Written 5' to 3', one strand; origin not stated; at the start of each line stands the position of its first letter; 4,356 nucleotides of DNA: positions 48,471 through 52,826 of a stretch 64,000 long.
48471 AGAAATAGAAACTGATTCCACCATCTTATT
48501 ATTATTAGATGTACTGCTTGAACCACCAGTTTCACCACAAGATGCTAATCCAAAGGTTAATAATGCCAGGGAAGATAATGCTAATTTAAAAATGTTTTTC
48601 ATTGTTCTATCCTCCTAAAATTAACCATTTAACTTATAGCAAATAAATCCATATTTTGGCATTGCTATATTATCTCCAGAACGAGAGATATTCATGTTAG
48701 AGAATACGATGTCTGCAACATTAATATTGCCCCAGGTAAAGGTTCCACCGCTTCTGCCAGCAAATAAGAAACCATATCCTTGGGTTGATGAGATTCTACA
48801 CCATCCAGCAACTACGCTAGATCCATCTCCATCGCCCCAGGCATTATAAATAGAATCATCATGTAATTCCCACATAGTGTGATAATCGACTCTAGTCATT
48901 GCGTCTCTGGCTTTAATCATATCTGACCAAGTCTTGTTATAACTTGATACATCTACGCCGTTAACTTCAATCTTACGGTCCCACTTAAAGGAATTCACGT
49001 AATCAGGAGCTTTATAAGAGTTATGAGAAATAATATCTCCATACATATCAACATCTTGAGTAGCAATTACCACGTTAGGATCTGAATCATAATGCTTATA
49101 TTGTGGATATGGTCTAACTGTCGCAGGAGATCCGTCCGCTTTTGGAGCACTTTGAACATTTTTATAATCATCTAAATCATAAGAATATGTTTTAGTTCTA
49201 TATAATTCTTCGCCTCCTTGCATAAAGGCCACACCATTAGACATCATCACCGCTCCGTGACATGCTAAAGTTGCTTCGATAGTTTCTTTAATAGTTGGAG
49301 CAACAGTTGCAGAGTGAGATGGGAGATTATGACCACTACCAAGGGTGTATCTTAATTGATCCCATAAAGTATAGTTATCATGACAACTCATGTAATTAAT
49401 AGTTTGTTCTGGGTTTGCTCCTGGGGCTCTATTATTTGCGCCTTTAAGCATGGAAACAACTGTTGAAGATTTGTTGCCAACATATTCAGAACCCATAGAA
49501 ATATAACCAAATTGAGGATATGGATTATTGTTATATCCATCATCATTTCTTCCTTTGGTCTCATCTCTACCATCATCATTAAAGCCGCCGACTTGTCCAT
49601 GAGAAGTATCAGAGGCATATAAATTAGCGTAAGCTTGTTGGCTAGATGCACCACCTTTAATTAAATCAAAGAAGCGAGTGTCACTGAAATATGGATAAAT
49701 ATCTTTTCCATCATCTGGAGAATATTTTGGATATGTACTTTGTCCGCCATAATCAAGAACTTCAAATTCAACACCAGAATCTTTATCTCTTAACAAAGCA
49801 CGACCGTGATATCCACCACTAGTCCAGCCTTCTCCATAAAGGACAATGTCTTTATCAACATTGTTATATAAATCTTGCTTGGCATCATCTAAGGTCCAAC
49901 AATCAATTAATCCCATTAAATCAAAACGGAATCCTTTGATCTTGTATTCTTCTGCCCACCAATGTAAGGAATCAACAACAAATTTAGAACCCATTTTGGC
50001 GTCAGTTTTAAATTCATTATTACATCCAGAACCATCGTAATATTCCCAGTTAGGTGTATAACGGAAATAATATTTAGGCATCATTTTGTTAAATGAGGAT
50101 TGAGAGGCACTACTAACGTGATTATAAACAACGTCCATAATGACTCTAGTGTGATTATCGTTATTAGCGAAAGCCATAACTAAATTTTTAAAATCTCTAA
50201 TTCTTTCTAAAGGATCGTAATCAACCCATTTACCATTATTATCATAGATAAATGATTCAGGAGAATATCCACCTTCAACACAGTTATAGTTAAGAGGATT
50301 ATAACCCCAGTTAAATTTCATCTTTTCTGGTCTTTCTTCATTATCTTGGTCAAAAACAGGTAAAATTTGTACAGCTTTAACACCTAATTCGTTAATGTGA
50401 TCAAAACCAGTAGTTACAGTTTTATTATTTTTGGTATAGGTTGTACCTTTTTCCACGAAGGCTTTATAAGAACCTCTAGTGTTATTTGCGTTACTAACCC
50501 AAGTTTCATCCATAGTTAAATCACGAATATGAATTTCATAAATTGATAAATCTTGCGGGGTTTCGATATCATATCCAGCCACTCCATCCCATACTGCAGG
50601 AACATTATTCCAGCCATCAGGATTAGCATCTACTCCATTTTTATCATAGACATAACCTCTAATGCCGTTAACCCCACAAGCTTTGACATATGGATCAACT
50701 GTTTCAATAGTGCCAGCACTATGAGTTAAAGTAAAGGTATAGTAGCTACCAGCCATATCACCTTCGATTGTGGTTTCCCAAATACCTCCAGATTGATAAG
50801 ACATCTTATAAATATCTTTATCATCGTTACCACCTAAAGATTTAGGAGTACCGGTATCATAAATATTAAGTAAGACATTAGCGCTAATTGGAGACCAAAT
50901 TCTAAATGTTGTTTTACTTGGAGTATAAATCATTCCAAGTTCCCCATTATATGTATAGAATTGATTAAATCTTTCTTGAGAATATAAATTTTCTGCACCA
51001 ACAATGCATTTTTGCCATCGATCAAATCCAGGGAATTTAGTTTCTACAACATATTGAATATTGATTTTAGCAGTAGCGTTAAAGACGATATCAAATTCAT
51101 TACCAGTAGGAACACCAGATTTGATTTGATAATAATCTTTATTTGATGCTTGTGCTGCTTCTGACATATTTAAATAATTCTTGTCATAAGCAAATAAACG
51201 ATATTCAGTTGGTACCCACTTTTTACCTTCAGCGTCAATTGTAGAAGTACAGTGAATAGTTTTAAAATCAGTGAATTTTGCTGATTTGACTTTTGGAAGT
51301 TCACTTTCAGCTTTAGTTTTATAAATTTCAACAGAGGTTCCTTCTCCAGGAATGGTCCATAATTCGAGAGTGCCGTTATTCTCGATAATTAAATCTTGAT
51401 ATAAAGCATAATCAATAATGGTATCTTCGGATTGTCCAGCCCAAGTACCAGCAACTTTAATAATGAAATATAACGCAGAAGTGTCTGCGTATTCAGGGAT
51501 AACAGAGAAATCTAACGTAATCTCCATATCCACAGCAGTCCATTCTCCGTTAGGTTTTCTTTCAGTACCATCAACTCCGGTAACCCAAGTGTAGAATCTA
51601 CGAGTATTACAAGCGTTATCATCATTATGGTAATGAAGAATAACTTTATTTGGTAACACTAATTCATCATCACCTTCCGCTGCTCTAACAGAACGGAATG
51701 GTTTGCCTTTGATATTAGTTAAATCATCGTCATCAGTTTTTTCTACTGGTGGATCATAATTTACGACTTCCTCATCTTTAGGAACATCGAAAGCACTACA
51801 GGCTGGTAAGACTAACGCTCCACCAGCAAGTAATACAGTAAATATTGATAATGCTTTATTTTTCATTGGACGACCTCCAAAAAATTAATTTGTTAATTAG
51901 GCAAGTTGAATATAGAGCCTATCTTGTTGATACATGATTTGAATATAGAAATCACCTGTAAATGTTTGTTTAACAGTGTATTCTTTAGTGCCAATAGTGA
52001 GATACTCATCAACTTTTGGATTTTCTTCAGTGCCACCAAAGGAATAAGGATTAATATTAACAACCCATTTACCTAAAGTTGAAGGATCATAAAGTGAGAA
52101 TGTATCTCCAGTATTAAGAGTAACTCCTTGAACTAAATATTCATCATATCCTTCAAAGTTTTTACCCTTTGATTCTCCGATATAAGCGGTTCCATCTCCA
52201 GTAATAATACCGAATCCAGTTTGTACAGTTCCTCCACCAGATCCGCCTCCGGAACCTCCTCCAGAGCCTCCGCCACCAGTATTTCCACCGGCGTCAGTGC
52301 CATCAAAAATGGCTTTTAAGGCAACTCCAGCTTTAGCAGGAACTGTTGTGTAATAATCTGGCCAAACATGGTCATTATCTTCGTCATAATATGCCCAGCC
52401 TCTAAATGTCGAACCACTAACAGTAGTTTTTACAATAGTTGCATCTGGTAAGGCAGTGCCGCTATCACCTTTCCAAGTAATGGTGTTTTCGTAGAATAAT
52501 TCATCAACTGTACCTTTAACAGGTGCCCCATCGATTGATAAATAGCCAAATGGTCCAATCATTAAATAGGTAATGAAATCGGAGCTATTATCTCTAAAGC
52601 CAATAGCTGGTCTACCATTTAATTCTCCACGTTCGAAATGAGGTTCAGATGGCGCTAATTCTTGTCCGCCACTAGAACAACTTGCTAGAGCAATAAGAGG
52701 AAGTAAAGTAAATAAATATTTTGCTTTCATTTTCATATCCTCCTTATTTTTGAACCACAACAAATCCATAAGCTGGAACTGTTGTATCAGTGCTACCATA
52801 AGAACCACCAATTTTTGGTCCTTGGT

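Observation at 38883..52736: Family of modular, membrane-tethered putative alpha-glucan-binding proteins: a surface starch-capture apparatus built from lipoproteins and tail-anchored proteins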

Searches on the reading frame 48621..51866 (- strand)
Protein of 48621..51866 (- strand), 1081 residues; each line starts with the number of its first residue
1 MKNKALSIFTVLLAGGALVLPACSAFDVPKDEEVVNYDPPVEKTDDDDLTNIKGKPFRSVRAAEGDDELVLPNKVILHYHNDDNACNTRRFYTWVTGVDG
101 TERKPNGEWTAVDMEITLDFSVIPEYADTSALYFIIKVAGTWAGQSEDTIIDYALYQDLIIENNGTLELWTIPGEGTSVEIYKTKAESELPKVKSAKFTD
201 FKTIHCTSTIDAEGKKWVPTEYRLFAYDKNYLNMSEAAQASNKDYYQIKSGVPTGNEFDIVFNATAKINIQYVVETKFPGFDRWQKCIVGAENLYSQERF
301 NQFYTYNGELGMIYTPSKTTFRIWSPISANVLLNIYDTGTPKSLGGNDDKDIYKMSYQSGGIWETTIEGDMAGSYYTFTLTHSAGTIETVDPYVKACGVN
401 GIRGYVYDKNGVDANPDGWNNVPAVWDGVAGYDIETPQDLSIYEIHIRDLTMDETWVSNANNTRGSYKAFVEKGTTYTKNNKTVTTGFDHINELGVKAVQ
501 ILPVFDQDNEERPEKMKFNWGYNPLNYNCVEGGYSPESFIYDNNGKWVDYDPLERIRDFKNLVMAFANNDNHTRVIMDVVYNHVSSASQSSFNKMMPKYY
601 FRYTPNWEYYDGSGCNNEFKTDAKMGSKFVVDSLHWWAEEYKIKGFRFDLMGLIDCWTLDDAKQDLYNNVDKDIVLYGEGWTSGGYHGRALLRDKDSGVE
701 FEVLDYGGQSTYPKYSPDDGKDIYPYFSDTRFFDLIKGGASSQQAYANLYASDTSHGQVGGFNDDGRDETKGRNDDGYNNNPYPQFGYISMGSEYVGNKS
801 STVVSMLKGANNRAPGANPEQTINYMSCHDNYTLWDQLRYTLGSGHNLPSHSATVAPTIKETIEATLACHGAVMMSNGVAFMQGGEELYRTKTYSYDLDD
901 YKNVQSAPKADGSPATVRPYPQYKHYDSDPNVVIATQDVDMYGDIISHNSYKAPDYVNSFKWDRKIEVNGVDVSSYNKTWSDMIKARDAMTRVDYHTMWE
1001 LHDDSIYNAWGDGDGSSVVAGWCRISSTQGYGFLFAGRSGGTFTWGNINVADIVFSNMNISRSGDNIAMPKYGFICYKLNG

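Call 4: search_protein_families(library=pfam, proteins=[window:48621-51866:-], max_evalue=0.1)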
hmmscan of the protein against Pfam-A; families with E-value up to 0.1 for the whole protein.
window:48621-51866:- (1081 aa): 1 family
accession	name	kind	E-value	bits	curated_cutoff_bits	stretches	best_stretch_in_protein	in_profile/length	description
PF02922.24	CBM_48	-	8.7e-08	32.8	22.4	1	310-393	2-82/83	Carbohydrate-binding module 48 (Isoamylase N-terminal domain)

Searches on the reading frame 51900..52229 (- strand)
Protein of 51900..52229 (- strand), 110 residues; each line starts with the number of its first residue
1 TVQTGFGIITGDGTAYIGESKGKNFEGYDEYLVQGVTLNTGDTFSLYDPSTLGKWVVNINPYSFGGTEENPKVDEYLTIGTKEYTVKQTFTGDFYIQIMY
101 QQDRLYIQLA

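Call 100: search_solved_structures(query=A10, max_evalue=10, show_alignments=2)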
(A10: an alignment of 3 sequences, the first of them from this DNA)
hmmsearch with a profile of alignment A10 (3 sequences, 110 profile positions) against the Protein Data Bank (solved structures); distinct sequences matched with E-value up to 10: 2.
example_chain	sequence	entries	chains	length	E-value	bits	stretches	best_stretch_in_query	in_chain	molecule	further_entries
9xv5_A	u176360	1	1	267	0.34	14.7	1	33-109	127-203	Lipase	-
9xv8_A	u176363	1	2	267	0.34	14.7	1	33-109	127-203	Lipase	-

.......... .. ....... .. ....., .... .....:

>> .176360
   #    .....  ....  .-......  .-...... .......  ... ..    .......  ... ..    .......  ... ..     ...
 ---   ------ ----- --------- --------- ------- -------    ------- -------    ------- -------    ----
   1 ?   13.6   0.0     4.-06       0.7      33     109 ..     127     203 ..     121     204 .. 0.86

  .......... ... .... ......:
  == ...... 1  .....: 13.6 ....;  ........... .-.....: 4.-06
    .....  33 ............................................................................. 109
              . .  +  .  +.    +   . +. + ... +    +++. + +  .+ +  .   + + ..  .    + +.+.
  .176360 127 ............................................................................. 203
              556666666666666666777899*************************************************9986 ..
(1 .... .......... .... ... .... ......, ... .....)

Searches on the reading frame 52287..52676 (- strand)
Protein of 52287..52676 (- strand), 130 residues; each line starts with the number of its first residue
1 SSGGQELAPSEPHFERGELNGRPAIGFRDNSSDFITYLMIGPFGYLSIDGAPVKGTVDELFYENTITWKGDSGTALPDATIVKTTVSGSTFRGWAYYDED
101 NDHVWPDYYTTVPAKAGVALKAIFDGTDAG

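Call 84: search_solved_structures(query=A8, max_evalue=10, show_alignments=1)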
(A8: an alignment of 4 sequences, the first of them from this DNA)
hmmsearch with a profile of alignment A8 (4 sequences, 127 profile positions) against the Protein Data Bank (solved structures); distinct sequences matched with E-value up to 10: 0.
